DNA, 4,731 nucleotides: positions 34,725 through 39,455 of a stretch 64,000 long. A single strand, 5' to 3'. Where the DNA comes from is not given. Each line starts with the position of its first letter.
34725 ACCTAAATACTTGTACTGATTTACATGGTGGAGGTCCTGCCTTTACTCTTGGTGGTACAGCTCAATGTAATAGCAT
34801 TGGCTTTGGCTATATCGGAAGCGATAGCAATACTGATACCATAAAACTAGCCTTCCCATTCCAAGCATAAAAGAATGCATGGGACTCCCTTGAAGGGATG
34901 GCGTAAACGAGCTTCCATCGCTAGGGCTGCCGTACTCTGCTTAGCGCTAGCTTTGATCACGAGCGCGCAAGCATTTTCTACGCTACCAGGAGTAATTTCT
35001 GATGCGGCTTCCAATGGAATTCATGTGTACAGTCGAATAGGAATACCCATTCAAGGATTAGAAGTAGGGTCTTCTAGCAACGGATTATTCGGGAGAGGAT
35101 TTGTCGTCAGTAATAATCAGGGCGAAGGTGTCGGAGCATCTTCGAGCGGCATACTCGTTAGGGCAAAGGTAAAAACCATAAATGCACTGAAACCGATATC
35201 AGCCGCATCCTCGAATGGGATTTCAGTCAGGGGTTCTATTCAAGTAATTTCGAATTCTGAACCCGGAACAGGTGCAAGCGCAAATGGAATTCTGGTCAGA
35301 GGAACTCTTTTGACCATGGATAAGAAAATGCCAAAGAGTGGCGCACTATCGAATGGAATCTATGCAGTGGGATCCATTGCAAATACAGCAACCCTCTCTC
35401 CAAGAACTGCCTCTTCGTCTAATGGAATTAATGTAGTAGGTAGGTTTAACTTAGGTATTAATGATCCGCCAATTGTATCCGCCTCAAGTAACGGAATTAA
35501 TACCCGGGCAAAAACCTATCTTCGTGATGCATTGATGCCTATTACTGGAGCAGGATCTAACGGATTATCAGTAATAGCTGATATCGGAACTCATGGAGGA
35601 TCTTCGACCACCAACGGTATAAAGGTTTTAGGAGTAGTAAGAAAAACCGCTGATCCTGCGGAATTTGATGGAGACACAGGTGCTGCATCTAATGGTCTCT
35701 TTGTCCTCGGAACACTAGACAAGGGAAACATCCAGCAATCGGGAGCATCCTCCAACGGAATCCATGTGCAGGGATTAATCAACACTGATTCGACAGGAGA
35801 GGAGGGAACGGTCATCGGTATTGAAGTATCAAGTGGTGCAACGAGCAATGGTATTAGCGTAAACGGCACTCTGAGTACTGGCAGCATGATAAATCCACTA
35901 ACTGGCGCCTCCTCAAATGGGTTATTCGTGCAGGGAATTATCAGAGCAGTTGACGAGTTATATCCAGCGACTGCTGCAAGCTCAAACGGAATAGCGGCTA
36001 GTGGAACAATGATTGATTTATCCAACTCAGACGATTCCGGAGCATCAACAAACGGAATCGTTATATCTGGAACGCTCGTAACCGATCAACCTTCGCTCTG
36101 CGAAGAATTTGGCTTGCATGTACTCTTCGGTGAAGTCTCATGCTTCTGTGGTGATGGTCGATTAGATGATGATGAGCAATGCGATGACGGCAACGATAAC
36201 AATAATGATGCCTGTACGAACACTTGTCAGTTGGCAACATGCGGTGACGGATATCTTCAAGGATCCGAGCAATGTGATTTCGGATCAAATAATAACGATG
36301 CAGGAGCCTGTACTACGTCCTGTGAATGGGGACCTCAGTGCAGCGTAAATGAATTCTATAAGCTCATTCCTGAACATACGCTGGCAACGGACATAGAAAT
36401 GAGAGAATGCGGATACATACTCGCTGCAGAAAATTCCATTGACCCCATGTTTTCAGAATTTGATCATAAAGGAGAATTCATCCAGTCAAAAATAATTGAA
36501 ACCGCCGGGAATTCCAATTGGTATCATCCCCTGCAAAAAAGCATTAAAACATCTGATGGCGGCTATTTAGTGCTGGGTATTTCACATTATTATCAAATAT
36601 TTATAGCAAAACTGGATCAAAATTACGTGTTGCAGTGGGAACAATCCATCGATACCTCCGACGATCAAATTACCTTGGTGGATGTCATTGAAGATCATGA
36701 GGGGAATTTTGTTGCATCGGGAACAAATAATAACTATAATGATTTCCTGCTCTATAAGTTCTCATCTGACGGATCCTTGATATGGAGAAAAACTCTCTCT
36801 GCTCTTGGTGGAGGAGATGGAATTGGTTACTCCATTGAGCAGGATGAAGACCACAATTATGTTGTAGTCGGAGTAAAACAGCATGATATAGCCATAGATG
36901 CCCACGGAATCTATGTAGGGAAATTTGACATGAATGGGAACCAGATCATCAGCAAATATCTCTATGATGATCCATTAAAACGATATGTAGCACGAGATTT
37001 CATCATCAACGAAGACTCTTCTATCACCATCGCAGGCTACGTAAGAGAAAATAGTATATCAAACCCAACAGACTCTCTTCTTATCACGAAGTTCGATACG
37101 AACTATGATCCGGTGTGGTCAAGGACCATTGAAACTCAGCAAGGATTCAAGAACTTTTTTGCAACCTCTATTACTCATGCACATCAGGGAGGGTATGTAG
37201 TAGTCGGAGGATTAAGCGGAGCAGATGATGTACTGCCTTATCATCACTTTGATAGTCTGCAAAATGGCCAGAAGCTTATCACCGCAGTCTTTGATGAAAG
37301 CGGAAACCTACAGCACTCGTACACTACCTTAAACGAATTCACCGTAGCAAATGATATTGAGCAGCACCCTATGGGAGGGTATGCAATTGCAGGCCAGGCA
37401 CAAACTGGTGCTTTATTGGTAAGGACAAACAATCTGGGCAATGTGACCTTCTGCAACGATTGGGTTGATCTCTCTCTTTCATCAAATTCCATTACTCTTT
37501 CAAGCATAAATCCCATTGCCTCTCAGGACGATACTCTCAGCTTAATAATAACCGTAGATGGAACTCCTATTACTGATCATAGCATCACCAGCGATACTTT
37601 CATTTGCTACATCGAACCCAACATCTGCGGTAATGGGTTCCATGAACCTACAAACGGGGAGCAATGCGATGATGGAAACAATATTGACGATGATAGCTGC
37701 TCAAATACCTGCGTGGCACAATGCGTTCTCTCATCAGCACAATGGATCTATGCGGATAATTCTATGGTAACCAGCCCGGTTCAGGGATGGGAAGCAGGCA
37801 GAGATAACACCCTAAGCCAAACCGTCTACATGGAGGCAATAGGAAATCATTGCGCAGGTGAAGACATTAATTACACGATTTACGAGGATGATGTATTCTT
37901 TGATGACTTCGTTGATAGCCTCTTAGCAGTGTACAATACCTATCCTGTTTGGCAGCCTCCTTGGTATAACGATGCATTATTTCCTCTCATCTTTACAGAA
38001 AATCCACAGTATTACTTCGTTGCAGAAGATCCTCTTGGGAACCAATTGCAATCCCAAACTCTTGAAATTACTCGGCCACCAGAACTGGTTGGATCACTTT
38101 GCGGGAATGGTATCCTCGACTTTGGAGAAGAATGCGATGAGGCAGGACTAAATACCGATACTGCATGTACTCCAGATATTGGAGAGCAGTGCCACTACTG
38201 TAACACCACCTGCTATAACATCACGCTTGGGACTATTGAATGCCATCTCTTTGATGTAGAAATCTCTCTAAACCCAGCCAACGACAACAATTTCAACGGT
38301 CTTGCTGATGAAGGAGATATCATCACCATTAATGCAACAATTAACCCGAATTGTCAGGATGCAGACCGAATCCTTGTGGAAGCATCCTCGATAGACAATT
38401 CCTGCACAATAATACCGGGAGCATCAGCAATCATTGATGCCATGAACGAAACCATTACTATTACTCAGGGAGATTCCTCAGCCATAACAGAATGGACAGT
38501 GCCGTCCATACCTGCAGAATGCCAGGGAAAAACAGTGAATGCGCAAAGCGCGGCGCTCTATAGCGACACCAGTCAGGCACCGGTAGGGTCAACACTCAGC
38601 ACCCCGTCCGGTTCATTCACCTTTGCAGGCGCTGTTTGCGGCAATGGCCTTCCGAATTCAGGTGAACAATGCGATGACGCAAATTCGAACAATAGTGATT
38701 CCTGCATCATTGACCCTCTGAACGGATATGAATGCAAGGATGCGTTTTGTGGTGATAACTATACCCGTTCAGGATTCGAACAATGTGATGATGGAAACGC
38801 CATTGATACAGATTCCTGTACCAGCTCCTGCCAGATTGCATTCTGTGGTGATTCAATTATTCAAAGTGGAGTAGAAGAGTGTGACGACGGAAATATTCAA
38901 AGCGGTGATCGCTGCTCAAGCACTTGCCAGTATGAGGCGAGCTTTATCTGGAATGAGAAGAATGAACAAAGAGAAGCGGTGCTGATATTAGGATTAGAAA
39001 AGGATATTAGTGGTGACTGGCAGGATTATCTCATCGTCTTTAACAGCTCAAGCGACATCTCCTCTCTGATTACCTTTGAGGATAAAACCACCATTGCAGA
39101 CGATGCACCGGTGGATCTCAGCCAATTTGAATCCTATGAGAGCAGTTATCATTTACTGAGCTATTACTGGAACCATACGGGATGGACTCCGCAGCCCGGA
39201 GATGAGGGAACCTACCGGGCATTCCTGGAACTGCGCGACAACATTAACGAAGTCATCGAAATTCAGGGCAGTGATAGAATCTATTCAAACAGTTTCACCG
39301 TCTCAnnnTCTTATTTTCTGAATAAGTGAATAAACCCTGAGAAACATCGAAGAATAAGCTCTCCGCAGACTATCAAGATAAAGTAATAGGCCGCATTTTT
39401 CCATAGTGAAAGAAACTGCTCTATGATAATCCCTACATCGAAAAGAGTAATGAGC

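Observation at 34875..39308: Giant surface protein combining a novel 'ASSNGI' tandem repeat with Myxococcus-type cysteine-rich repeats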

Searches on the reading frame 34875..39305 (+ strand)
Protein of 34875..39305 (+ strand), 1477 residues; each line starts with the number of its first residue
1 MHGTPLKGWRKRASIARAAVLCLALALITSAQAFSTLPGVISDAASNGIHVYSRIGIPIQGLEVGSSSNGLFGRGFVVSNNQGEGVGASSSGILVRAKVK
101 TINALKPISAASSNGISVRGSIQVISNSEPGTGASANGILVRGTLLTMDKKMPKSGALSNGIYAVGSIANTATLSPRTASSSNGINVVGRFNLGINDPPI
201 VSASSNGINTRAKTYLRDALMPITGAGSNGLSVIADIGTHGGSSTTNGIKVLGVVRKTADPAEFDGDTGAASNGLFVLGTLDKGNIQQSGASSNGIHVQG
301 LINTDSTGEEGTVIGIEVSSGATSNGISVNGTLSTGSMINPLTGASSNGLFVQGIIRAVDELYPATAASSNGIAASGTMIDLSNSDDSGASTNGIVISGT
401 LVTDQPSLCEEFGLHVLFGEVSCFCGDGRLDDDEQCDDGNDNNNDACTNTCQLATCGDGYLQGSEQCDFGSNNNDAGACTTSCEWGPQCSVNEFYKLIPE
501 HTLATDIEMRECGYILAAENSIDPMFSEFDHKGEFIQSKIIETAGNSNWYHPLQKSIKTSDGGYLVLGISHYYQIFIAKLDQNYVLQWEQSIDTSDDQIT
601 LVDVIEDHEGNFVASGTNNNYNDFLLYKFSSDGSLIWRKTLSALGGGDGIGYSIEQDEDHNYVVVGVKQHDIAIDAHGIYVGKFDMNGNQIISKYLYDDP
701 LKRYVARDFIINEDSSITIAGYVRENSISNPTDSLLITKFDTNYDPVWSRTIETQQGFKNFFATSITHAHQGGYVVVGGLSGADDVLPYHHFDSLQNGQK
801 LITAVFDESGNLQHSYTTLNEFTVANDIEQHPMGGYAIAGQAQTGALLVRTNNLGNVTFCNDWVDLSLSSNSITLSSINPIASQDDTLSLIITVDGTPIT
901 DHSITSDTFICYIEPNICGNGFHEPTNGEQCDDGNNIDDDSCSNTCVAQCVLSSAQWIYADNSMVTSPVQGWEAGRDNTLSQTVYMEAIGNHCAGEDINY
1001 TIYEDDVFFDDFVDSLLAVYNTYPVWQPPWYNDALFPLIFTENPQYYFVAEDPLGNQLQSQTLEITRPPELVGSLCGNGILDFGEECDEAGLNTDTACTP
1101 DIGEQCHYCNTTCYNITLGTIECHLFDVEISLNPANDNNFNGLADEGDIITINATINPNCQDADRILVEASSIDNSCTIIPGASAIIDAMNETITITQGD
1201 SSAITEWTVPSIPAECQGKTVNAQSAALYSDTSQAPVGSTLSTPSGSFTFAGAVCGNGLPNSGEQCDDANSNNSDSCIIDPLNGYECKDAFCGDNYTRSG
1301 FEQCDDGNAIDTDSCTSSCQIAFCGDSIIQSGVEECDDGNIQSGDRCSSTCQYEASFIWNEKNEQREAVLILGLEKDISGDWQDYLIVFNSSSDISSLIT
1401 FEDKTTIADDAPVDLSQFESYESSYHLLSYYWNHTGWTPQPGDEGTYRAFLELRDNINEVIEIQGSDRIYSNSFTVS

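Call 4: search_protein_families(library=pfam, proteins=[window:34875-39305:+], max_evalue=1)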
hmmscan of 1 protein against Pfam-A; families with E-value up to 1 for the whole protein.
window:34875-39305:+ (1477 aa): 1 family
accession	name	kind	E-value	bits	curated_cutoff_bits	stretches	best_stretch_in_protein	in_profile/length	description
PF13948.11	DUF4215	-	1.3e-20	73.8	27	5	1317-1352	15-47/47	Domain of unknown function (DUF4215)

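Call 5: search_protein_families(library=ncbifam, proteins=[window:34875-39305:+], max_evalue=1)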
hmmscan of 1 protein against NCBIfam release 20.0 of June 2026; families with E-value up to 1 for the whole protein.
window:34875-39305:+ (1477 aa): 1 family
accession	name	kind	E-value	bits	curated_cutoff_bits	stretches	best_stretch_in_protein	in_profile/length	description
TIGR02232.1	myxo_disulf_rpt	repeat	3.6e-31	106.7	20.8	6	1324-1357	4-36/38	cysteine-rich acidic repeat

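Call 8: find_encoding_contigs(protein=window:34875-39305:+, flank=10000, max_places=6)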
Protein window:34875-39305:+ (1477 aa): no gene with exactly this product is on record in the collection.

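Call 20: find_related_loci(query=window:34875-39305:+, collection=genome_contigs, flank=10000)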
Query window:34875-39305:+ (1477 aa) in genome_contigs; peptide patterns used: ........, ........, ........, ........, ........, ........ (x = any residue, [..] = any of these).
88 stretches matched a pattern; 15 encode a relative of the query (tblastn E <= 1e-3); 15 distinct loci.
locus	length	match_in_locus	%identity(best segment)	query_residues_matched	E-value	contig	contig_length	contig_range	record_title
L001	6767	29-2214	45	424-1354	7e-26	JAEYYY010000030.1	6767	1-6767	MAG: Proteobacteria bacterium isolate OH_CBlB_71 k127_3742290, whole genome shotgun sequence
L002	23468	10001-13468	42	339-1368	1e-14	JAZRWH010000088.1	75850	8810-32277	MAG: Myxococcota bacterium isolate T1900044952_TA20190005.MAGScoT_cleanbin_000039 SGB_3703_k141_2005491, whole genome sh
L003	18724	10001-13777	42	387-1356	2e-16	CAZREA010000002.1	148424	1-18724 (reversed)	MAG TPA_asm: uncultured Gammaproteobacteria bacterium isolate SRP342105_co2_22 genome assembly, contig: NODE_66_length_1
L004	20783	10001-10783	41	424-1355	6e-14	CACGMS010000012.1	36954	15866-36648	uncultured Candidatus Hydrogenedens sp. isolate AG-422-L23 genome assembly, contig: AG-422-L23_NODE_12, whole genome sho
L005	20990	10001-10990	39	425-1354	3e-11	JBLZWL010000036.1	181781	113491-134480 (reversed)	Corallococcus terminator strain BB12-2 000015Farrow, whole genome shotgun sequence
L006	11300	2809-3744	35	425-1369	8e-10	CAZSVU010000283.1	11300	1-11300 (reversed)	MAG TPA_asm: uncultured Polyangiaceae bacterium isolate binchicken_co150_634 genome assembly, contig: NODE_13867_length_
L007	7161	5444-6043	24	424-953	1e-7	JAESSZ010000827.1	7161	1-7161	MAG: Nannocystaceae bacterium isolate NORP301 CoAssembly_3077654, whole genome shotgun sequence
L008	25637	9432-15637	32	387-1429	6e-13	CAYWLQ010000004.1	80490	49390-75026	MAG TPA_asm: uncultured Myxococcales bacterium isolate SRP192927_co6_757 genome assembly, contig: NODE_297_length_80490_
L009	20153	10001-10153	51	425-475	3e-7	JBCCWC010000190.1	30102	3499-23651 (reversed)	MAG: Myxococcota bacterium isolate P01_E01_bin.52 k141_274612_length_30102_cov_22.3887, whole genome shotgun sequence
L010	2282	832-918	62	425-453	5e-7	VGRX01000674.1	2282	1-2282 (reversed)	MAG: Deltaproteobacteria bacterium isolate K_DeepCast_100m_m2_324 K_DeepCast_100m_m2_324_Ga0194127_10091347, whole genom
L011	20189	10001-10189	41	425-476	3e-6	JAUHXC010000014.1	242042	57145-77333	MAG: bacterium isolate 2_bin.46 NODE_92_length_242042_cov_7.105206, whole genome shotgun sequence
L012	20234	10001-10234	42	1254-1339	5e-6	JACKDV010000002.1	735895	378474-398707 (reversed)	MAG: Myxococcales bacterium isolate HK-STAS-MYXO-16 HK-STAS-MYXO-16_2, whole genome shotgun sequence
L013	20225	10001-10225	38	425-1337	1e-5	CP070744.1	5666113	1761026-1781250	MAG: Phycisphaerales bacterium isolate bin37 chromosome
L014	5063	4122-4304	68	424-959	2e-5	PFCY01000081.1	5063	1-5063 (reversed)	MAG: Candidatus Pacearchaeota archaeon CG10_big_fil_rev_8_21_14_0_10_32_14 CG10_8_21_14_0.10_scaffold_19827_c, whole gen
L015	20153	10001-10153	43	415-462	2e-4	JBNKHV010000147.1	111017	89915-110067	MAG: Polyangiaceae bacterium isolate E1.bin.18.orig k141_1312529, whole genome shotgun sequence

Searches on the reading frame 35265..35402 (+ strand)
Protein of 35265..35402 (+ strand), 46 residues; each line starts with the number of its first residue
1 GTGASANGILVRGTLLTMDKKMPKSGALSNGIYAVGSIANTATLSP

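Call 22: search_protein_representatives(alignment_id=A2)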
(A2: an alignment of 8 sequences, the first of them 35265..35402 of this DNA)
Query: 8 sequences, 45 profile positions. Proteins with E-value up to 0.001 (for the whole library): 2; up to 1e-10: 1; up to 1e-30: 1. The best 2 are listed.
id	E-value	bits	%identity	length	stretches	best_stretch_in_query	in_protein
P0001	9.2e-129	435.1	-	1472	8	1-45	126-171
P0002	6.1e-08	48.3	-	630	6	21-43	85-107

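Call 24: find_encoding_contigs(protein=P0001, flank=10000, max_places=10)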
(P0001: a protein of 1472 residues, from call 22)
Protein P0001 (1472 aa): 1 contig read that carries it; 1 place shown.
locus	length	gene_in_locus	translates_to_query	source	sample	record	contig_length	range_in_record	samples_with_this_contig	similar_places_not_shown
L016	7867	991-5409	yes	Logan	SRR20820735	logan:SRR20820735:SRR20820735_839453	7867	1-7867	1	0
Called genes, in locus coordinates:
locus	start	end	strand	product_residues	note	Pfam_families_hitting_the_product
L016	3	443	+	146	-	?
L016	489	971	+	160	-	-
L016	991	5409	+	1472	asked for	PF13948:DUF4215 (faint)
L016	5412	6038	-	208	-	-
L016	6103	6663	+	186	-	-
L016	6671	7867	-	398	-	?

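Call 25: list_cluster_members(proteins=[P0001])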
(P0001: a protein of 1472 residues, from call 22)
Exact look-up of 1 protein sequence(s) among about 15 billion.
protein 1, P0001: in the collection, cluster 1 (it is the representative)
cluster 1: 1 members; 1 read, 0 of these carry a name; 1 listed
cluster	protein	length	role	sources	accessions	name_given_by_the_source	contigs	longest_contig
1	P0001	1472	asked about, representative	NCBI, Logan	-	-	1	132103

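Call 27: search_solved_structures(query=A2, max_evalue=10, show_alignments=3)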
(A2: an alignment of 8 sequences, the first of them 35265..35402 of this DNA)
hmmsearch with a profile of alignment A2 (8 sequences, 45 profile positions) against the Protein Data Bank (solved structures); distinct sequences matched with E-value up to 10: 2.
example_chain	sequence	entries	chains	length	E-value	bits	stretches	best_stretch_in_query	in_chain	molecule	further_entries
9sgo_A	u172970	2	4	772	1.1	12.3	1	2-17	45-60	Catalase-peroxidase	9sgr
4lee_A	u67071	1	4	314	7.6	9.5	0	2-14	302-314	Agglutinin-like protein 3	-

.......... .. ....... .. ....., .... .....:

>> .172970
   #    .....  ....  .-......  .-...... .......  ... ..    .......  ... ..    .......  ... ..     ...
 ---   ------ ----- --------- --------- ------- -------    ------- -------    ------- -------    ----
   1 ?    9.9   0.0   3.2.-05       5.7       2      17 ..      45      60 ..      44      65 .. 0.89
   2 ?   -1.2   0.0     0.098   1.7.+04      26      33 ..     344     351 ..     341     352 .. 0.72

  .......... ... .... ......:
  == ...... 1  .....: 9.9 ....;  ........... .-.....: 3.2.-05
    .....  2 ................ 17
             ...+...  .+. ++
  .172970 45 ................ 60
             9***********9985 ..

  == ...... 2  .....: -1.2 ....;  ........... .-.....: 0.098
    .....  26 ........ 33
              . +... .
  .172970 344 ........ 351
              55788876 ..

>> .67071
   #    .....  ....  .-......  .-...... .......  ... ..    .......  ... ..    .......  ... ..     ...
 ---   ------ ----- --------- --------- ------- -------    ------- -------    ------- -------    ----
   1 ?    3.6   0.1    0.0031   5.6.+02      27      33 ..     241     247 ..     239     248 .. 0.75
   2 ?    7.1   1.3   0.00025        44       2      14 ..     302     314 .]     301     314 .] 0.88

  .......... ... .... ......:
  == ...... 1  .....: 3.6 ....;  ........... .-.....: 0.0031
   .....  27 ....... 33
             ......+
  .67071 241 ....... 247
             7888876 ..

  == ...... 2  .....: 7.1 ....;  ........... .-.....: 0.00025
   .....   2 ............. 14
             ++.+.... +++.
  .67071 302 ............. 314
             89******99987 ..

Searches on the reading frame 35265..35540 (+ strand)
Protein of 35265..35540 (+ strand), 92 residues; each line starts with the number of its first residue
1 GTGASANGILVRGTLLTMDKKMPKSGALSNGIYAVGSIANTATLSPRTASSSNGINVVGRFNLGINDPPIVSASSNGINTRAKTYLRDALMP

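Call 40: predict_structure(alignment_id=A3)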
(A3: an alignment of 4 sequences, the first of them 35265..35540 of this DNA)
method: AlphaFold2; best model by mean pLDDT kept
length: 92 residues; sequences in the alignment: 4
mean_pLDDT: 36.2   pTM: 0.17
mean pLDDT of the five models: 36.2, 35.5, 35.2, 34.5, 32.0
residues with pLDDT >= 90: 0; 70-90: 0; 50-70: 0; < 50: 92
segments of 3 or more residues with pLDDT < 50: 1-92
pLDDT, mean of each block of 10 residues (from residue 1): 34 38 35 35 34 36 40 36 38 34
secondary structure, 60 per line:
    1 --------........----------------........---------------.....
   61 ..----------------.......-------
elements in order: E9-16 E33-40 E56-62 E79-85

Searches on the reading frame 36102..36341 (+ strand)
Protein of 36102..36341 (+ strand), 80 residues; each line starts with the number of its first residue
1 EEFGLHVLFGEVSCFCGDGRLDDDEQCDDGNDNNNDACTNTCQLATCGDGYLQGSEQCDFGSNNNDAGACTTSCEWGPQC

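Call 62: search_solved_structures(query=window:36102-36341:+, max_evalue=1)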
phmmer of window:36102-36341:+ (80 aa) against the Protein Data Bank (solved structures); distinct sequences matched with E-value up to 1: 0.
